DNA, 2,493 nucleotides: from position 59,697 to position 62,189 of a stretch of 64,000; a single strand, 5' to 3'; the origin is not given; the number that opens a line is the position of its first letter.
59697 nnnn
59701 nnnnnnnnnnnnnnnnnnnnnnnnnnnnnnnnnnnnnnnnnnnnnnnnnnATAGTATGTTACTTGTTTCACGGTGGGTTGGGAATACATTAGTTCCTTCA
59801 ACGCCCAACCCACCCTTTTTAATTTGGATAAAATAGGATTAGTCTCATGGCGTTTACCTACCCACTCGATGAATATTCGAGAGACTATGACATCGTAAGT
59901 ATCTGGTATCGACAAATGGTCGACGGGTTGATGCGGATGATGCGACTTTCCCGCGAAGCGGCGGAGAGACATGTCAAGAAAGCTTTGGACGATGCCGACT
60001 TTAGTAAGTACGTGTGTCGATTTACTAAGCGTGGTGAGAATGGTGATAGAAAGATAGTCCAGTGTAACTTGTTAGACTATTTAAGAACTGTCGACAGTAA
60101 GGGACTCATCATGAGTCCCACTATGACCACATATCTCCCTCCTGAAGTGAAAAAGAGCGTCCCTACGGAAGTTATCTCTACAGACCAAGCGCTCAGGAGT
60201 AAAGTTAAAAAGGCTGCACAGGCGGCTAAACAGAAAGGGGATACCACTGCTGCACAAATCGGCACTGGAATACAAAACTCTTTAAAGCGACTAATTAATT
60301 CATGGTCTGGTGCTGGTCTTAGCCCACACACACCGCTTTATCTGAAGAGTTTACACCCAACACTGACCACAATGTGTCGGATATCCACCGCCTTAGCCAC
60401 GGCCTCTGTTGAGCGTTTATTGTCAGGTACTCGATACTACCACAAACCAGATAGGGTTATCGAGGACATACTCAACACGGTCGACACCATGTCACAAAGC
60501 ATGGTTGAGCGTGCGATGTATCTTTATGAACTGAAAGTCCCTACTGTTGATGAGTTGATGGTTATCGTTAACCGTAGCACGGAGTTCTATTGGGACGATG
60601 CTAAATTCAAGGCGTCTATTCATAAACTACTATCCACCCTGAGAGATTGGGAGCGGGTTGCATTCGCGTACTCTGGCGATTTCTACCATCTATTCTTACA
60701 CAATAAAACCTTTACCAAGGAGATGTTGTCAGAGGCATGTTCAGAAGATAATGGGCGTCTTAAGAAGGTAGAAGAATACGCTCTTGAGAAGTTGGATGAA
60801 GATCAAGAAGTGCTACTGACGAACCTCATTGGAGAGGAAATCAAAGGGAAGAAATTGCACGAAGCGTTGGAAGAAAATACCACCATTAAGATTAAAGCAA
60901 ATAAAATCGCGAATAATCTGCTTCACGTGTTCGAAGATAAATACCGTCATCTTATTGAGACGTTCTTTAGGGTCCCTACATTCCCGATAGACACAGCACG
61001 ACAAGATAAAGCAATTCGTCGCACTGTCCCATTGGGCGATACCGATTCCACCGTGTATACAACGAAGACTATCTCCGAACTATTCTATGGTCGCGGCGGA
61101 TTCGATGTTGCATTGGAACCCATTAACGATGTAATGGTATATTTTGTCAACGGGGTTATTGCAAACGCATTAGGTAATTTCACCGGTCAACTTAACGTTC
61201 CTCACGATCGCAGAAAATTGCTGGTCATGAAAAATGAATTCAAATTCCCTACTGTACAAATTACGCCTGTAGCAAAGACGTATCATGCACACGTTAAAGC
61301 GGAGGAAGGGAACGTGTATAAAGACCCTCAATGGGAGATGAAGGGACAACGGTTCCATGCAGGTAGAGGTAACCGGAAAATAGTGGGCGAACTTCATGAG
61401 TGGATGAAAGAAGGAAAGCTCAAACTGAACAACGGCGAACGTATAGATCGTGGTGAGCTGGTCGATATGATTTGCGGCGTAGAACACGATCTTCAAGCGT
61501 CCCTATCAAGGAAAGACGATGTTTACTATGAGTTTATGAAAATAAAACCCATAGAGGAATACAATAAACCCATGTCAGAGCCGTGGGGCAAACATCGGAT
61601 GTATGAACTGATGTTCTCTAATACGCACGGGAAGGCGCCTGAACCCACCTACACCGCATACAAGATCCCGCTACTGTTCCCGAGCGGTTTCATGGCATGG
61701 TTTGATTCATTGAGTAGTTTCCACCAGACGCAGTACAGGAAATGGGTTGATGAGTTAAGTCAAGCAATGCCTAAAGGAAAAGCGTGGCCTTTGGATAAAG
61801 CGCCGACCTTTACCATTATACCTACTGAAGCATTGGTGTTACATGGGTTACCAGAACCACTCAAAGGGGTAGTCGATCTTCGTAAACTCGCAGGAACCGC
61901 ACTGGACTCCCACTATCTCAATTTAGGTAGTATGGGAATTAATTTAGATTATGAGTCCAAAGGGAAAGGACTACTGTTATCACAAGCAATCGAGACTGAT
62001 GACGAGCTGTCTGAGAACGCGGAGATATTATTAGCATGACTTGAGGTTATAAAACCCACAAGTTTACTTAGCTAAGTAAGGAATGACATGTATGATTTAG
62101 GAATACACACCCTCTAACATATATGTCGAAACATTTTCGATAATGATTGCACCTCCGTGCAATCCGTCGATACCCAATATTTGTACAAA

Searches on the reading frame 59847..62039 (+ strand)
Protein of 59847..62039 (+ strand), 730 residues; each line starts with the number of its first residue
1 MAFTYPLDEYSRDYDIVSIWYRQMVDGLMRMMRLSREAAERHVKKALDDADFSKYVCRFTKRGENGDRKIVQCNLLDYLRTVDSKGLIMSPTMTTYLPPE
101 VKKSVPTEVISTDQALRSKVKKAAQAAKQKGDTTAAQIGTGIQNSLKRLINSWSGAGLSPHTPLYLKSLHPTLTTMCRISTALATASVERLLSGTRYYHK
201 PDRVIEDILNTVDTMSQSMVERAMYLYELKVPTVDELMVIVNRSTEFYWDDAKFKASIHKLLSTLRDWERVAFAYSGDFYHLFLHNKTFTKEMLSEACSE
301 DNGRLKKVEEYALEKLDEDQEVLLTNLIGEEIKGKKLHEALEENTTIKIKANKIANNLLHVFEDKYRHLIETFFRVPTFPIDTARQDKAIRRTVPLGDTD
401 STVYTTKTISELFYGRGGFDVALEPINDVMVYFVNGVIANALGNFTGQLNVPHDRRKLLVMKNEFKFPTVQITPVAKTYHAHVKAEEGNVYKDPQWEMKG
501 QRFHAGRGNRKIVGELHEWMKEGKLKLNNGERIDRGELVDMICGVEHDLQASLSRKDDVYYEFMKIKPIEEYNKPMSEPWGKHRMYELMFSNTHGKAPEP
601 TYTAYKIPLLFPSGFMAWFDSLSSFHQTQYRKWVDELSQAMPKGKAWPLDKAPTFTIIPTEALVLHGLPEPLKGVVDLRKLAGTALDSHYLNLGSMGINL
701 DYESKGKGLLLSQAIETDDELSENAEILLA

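Call 11: search_protein_families(library=phrogs, proteins=[window:59847-62039:+], max_evalue=0.001)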
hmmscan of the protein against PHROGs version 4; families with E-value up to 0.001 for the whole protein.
window:59847-62039:+ (730 aa): 2 families
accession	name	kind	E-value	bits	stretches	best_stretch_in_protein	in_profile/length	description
phrog_2927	-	DNA, RNA and nucleotide metabolism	1.1e-168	563.8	1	2-701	6-698/710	DNA polymerase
phrog_262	-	DNA, RNA and nucleotide metabolism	1.7e-05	24.1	1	73-207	438-577/856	DNA polymerase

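Call 12: search_protein_families(library=pfam, proteins=[window:59847-62039:+], max_evalue=0.001)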
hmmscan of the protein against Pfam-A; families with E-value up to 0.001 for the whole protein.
window:59847-62039:+ (730 aa): 1 family
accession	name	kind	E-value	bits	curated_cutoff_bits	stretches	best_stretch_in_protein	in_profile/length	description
PF20286.3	divDNApol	-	3.3e-176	587.9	25.7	1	7-703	3-695/705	Divergent Family B DNA polymerase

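Call 20: find_related_loci(query=window:59847-62039:+, collection=viral_contigs, flank=10000)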
Query window:59847-62039:+ (730 aa) in viral_contigs; peptide patterns used: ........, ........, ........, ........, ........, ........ (x = any residue, [..] = any of these).
1 stretches matched a pattern, but none encodes a relative of the query by tblastn (E <= 1e-3).
